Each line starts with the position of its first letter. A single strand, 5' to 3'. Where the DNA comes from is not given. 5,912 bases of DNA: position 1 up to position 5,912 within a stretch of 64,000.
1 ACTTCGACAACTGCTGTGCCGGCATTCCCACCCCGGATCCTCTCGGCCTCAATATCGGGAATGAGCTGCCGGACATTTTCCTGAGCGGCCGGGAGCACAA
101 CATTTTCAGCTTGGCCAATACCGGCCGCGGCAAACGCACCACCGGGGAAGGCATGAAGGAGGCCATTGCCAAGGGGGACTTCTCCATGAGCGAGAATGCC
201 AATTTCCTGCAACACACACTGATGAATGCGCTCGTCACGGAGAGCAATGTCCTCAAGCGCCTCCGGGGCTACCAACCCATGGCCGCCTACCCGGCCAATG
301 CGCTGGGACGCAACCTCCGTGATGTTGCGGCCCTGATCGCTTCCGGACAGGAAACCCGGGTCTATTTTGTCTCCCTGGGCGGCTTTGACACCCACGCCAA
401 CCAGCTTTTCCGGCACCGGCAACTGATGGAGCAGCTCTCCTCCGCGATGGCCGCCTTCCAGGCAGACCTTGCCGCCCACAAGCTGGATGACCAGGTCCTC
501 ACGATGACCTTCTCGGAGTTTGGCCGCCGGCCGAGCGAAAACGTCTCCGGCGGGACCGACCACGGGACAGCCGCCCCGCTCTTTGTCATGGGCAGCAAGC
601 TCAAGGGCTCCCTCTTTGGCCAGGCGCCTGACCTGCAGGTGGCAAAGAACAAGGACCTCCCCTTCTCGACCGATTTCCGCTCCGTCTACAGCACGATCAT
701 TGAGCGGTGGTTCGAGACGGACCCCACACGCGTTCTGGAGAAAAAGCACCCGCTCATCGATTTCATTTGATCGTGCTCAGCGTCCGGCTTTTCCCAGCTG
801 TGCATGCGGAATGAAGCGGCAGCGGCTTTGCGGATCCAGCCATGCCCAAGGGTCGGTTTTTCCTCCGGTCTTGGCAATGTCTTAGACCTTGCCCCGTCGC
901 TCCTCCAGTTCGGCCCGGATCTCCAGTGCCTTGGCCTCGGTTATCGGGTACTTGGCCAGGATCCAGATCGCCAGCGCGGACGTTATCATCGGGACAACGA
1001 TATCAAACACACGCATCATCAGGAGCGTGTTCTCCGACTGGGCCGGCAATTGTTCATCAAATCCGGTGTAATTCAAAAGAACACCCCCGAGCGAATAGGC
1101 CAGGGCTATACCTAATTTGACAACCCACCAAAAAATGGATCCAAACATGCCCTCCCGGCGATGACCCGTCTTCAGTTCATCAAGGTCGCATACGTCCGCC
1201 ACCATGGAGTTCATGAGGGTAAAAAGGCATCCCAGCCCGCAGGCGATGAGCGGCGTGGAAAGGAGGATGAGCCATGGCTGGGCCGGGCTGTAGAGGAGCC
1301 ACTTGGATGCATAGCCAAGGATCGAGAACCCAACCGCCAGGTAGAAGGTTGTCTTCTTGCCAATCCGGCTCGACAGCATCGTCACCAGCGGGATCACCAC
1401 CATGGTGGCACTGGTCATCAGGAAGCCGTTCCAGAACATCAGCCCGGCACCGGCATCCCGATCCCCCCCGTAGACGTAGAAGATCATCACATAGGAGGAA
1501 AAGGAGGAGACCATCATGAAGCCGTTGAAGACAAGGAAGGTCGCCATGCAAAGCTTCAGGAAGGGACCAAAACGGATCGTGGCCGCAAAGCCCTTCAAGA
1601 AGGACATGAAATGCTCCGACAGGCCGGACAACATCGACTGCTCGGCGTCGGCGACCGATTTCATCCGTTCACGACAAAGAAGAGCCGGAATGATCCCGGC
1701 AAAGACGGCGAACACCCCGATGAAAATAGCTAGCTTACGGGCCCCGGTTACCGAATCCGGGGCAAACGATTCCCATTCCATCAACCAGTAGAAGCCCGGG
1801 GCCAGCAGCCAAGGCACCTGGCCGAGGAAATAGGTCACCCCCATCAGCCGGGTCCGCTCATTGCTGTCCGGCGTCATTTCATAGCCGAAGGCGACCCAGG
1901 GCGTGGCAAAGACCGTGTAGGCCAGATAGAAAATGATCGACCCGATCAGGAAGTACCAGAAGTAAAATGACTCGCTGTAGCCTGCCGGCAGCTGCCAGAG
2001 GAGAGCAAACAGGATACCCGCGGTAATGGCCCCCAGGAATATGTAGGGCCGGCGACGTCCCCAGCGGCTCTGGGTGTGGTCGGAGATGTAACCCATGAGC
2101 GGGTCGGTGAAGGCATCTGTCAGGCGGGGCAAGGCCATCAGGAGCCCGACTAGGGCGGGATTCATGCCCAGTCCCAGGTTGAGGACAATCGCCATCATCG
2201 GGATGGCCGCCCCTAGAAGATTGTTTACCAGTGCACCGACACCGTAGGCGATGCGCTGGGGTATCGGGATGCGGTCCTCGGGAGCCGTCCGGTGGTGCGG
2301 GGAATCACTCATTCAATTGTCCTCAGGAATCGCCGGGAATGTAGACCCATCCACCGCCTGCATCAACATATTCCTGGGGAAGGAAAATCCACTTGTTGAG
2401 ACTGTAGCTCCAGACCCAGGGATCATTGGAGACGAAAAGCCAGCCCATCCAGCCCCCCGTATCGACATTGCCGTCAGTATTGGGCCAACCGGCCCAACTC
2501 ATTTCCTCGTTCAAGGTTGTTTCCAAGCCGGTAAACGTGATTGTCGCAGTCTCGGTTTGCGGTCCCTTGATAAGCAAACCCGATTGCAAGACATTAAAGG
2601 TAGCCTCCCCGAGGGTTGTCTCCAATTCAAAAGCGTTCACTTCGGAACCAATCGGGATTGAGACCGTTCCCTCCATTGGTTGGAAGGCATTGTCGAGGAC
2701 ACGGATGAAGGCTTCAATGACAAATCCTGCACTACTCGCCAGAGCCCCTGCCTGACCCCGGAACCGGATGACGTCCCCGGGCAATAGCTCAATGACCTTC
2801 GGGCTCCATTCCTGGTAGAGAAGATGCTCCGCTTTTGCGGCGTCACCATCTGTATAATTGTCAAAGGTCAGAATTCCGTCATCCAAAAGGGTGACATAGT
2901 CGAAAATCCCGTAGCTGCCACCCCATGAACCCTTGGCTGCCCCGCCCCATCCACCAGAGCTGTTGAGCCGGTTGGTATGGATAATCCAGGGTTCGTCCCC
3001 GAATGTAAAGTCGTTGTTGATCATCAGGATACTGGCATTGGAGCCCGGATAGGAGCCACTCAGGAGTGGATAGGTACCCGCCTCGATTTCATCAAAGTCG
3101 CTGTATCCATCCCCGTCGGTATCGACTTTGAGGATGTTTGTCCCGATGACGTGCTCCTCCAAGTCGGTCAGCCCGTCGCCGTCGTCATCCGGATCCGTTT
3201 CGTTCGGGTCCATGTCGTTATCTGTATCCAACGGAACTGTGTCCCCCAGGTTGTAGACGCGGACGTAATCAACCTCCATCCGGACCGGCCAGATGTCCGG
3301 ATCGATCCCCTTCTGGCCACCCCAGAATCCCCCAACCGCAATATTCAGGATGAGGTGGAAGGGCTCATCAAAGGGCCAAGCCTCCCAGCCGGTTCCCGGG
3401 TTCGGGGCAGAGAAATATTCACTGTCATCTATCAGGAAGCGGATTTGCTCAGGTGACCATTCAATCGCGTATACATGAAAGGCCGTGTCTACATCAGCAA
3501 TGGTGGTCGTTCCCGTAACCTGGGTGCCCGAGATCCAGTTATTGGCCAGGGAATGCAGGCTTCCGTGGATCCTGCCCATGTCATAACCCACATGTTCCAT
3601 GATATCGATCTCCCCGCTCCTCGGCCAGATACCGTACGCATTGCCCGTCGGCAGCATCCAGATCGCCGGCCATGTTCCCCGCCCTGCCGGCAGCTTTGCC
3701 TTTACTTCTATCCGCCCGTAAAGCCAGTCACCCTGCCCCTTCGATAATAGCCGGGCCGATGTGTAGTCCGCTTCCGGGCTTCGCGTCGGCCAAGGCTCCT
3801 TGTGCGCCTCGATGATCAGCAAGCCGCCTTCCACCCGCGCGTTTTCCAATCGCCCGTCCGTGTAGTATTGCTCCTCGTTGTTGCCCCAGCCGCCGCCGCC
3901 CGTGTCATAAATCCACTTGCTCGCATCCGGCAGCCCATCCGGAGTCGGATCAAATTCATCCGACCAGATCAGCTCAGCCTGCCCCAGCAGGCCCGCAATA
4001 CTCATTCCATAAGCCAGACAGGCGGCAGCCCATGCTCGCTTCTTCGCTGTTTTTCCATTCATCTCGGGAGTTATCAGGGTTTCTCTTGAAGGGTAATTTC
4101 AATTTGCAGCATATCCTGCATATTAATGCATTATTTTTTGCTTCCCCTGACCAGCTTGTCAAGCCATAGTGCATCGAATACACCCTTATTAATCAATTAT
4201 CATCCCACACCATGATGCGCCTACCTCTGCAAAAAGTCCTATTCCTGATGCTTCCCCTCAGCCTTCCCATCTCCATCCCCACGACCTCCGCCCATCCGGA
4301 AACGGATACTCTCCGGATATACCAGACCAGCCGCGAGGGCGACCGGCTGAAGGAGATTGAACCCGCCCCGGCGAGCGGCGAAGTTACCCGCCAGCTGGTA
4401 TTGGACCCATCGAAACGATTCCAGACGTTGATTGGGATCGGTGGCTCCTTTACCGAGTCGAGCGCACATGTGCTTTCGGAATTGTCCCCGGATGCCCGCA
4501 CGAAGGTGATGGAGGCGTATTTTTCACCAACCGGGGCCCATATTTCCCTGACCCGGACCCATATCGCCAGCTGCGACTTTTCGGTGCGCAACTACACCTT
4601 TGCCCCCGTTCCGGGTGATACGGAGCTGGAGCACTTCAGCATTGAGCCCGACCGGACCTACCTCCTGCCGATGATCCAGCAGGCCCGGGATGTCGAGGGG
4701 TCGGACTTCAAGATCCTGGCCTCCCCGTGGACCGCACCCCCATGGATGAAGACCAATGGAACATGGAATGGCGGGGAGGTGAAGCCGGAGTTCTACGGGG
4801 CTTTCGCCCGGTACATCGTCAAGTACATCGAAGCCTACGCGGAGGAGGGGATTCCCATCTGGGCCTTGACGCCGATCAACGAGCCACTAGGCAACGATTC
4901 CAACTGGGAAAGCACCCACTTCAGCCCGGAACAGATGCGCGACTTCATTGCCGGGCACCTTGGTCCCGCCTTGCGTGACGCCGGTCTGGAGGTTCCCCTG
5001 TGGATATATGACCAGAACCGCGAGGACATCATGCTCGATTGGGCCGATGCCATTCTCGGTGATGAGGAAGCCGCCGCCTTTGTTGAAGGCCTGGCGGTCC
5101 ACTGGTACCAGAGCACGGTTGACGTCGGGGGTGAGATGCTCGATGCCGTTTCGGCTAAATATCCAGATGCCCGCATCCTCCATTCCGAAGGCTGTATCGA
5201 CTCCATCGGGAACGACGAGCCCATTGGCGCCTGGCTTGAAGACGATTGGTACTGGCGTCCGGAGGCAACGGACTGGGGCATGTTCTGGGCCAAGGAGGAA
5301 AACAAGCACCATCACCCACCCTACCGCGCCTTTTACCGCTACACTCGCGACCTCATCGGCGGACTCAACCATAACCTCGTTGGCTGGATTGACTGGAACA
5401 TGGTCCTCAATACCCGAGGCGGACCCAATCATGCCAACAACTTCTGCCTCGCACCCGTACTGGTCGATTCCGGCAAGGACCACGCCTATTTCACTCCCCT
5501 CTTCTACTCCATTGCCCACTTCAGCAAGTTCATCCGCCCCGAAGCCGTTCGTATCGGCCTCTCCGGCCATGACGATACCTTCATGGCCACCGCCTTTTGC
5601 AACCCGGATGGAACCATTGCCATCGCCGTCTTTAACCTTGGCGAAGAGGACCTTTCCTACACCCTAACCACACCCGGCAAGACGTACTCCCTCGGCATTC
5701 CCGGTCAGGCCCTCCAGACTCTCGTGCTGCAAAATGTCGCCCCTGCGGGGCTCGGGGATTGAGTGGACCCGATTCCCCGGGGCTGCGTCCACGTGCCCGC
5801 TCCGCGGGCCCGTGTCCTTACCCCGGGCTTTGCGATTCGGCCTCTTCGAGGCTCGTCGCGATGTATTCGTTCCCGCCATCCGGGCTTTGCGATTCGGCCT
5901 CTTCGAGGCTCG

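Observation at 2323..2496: Shared Trp-rich C-terminal domain on two unrelated secreted proteins: candidate new sorting/anchoring signal (copy on GH16)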

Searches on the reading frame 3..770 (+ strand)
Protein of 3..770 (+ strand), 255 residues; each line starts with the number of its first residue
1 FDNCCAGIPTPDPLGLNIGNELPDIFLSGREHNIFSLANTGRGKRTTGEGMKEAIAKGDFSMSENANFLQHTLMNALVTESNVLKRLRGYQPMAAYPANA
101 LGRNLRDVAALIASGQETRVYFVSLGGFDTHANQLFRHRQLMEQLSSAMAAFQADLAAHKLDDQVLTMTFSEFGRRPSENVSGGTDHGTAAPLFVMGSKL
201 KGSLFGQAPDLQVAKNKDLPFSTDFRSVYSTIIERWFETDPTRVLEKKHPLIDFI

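Call 92: search_protein_families(library=pfam, proteins=[window:3-770:+], max_evalue=0.00001)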
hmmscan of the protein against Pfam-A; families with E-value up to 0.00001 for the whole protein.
window:3-770:+ (255 aa): 1 family
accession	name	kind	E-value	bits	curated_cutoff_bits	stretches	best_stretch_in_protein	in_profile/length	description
PF07394.17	DUF1501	-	1.1e-23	84.4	27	1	69-227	198-367/390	Protein of unknown function (DUF1501)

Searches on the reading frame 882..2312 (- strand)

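Call 92: search_protein_families(library=pfam, proteins=[window:882-2312:-], max_evalue=0.00001)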
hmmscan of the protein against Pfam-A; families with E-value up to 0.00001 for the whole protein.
window:882-2312:- (476 aa): 3 families
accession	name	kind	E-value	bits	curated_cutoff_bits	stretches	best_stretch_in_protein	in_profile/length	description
PF13347.12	MFS_2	-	9.8e-64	215.9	27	1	23-459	2-427/427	MFS/sugar transport protein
PF07690.21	MFS_1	-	3.5e-18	66.1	33.4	1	25-403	7-344/347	Major Facilitator Superfamily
PF03209.21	PUCC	-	8.7e-08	32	21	1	46-163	8-132/401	PUCC protein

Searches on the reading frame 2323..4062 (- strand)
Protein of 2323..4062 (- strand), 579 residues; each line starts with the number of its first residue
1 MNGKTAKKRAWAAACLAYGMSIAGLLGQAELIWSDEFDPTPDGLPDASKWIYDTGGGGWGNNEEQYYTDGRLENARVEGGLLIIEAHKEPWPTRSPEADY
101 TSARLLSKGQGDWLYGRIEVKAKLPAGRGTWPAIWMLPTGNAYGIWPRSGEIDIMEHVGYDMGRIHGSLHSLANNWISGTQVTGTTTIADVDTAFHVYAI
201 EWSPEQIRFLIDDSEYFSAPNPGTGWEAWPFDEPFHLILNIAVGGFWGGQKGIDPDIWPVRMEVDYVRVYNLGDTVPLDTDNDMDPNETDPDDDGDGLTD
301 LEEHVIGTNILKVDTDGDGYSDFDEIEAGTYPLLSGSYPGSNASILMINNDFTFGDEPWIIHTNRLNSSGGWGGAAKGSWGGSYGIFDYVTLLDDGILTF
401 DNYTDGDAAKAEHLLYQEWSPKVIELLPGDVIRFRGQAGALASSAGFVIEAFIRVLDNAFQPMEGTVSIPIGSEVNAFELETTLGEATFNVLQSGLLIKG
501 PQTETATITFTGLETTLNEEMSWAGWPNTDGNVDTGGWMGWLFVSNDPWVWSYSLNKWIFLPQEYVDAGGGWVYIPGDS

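Call 3: search_protein_families(library=pfam, proteins=[window:2323-4062:-], max_evalue=1)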
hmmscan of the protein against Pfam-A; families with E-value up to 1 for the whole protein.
window:2323-4062:- (579 aa): 3 families
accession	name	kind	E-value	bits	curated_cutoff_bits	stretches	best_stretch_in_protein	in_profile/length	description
PF00722.28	Glyco_hydro_16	-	2.8e-22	79.5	22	1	85-267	25-174/175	Glycosyl hydrolases family 16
PF03935.22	SKN1_KRE6_Sbg1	-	1.4e-05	24.1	30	1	177-282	347-461/501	Beta-glucan synthesis-associated protein SKN1/KRE6/Sbg1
PF18884.5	TSP3_bac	-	7.2e-05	23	25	2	314-330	1-17/22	Bacterial TSP3 repeat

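Call 4: search_protein_families(library=ncbifam, proteins=[window:2323-4062:-], max_evalue=1)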
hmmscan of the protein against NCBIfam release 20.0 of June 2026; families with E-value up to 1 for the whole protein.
window:2323-4062:- (579 aa): 8 families
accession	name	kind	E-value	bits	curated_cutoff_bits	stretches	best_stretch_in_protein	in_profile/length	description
NF052454.1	BtaGlycanEglC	equivalog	9.6e-25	87.4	700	1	49-272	243-458/459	endo-1,3-1,4-beta-glycanase EglC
NF047856.1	BGlucanaseBglS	equivalog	3.7e-05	23.3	300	1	58-219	44-191/237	beta-glucanase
NF041449.1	K_carrageenase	equivalog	4.2e-05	22.9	350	2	191-271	200-282/283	kappa-carrageenase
NF041762.1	diheme_GEGP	equivalog_domain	0.01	15.1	300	1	309-342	91-124/359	GEGP motif-containing diheme protein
NF047639.1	throspo3_MtsD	equivalog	0.014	13.6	800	1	273-333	441-501/651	cell-cell cohesion protein MtsD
NF033765.2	gliding_CglD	equivalog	0.014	13.1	400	1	284-325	196-240/1124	adventurous gliding motility lipoprotein CglD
NF042425.1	Amuc_1099_fam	equivalog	0.029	13.9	50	1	309-340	124-155/321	Amuc_1099 family pilus-like system protein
NF052392.1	BetGlycExoK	equivalog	0.074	12.5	350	1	57-212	51-191/261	endo-1,3-1,4-beta-glycanase ExoK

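Call 25: find_related_loci(query=window:2323-4062:-, collection=genome_contigs, flank=3000)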
Query window:2323-4062:- (579 aa) in genome_contigs; peptide patterns used: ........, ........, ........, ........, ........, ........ (x = any residue, [..] = any of these).
228 stretches matched a pattern; 209 encode a relative of the query (tblastn E <= 1e-3); the best 80 are kept; 80 distinct loci.
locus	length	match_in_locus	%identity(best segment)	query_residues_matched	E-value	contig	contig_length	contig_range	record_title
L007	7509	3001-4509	68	31-522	0e+0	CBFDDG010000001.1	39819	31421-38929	MAG TPA_asm: uncultured Phycisphaerae bacterium isolate SRR26215681_binner23_Refined_61 genome assembly, contig: ERZ2507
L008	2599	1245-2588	62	11-464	0e+0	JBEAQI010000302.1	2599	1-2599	MAG: Verrucomicrobiota bacterium isolate muddycreek_2019_sw_WHONDRS-S19S_0082_B_bin.38 scaffold_798616, whole genome sho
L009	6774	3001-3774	59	10-276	2e-96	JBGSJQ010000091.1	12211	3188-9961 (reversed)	MAG: Terrimicrobiaceae bacterium isolate JTS-AC160 k141_3998003, whole genome shotgun sequence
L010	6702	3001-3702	60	31-270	1e-91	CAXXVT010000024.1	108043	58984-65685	MAG: Opitutales bacterium isolate 410b8f2b-6cbb-4c8a-be29-a4919bf524a0 genome assembly, contig: contig_24, whole genome 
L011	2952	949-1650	61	31-270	1e-92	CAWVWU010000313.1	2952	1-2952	MAG TPA_asm: uncultured Puniceicoccaceae bacterium isolate ERR3589587_concoct_29 genome assembly, contig: ERZ7462733.324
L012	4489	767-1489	60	30-274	2e-89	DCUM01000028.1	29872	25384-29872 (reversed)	MAG TPA_asm: bacterium UBA2214 isolate UBA2214 UBA2214_contig_96832, whole genome shotgun sequence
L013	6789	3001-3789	60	4-274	6e-89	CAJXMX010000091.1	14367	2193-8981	MAG TPA_asm: uncultured Opitutales bacterium isolate SRR6201619_bin.15_MetaBAT_v2.12.1_MAG genome assembly, contig: NODE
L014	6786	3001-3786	57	12-278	2e-87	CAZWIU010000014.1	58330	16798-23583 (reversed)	MAG TPA_asm: uncultured Bacteroidales bacterium isolate SRP167436_co1_197 genome assembly, contig: NODE_611_length_58330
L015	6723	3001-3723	58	30-274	3e-87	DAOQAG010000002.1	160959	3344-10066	MAG TPA_asm: bacterium isolate AMR_MDS_1268 NODE_33_length_160959_cov_8.213873, whole genome shotgun sequence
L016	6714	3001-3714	59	30-271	4e-87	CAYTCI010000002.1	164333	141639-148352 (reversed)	MAG TPA_asm: uncultured Cytophagia bacterium isolate SRP220891_co4_34 genome assembly, contig: NODE_76_length_164333_cov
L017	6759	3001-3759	57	15-271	1e-86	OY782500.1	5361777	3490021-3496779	MAG: Vallitaleaceae bacterium isolate 08788439-a597-456a-b4e9-0d8f61821b33 genome assembly, chromosome: 1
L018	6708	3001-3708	61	29-271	6e-87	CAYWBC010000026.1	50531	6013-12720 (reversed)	MAG TPA_asm: uncultured Bacteroidales bacterium isolate binchicken_co129_395 genome assembly, contig: NODE_1578_length_5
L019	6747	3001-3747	60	30-282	4e-87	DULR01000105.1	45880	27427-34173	MAG TPA_asm: Clostridiaceae bacterium isolate AS04akNAM_130 65530_AS04, whole genome shotgun sequence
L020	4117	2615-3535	49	15-314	1e-86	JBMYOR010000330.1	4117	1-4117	MAG: Bacteroidia bacterium isolate ME_XS_2307_bin_38 ME_XS_2307_bin_38_350, whole genome shotgun sequence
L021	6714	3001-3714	61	30-271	6e-86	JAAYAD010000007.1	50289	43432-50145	MAG: Clostridiaceae bacterium isolate AS02xzSISU_79 20023_AS02, whole genome shotgun sequence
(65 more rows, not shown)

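Call 26: find_homologous_proteins(query=window:2323-4062:-, region=519-579)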
Query window:2323-4062:-, residues 519-579 (61 aa): 3 proteins with E <= 0.001 among 3 candidates.
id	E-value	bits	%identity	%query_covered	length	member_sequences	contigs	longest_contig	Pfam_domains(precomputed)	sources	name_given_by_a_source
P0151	8.8e-34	133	100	100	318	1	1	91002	PF18884.6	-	-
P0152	5.0e-24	102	72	100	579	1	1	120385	PF03935.23,PF00722.29,PF18884.6,PF26113.1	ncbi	ncbi:MAG: family 16 glycosylhydrolase [Puniceicoccaceae bacterium]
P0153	9.3e-21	91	74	95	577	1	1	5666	PF00722.29,PF26113.1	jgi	jgi:beta-glucanase (GH16 family)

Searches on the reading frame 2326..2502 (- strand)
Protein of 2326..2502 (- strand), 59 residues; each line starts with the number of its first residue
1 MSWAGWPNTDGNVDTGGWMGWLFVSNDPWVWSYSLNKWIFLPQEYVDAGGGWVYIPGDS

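Call 3: search_protein_families(library=pfam, proteins=[window:2326-2502:-], max_evalue=1)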
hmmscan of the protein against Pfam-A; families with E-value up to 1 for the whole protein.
seq(59 aa): 1 family
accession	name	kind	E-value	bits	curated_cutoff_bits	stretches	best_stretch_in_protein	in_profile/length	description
PF23811.1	DUF7183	-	0.22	12.1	27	1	21-58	88-127/146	Domain of unknown function (DUF7183)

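Call 4: search_protein_families(library=ncbifam, proteins=[window:2326-2502:-], max_evalue=1)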
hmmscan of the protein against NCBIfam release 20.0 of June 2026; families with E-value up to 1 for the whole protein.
seq(59 aa): 0 families

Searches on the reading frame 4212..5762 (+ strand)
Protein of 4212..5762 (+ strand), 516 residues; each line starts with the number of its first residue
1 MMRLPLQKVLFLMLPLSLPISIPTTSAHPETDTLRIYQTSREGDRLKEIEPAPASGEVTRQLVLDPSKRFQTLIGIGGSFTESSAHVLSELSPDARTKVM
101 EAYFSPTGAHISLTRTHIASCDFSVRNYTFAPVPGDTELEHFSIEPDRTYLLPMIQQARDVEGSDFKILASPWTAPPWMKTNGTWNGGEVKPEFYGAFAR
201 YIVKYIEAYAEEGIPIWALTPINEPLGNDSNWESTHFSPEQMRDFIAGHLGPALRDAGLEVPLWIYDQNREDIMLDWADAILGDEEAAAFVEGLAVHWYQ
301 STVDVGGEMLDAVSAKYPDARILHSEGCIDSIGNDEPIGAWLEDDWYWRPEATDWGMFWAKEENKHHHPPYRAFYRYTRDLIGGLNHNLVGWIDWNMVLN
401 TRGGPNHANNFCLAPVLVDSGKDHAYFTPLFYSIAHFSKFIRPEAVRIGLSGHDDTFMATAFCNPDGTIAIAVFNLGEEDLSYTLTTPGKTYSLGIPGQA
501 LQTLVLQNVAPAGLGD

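Call 92: search_protein_families(library=pfam, proteins=[window:4212-5762:+], max_evalue=0.00001)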
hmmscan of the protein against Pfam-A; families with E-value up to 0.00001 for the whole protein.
window:4212-5762:+ (516 aa): 2 families
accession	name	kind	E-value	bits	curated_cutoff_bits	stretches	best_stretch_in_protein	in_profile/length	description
PF02055.22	Glyco_hydro_30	-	1.7e-79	267.8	23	2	75-335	3-270/348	Glycosyl hydrolase family 30 TIM-barrel domain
PF17189.10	Glyco_hydro_30C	-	5.8e-12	46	22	1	445-504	2-65/65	Glycosyl hydrolase family 30 beta sandwich domain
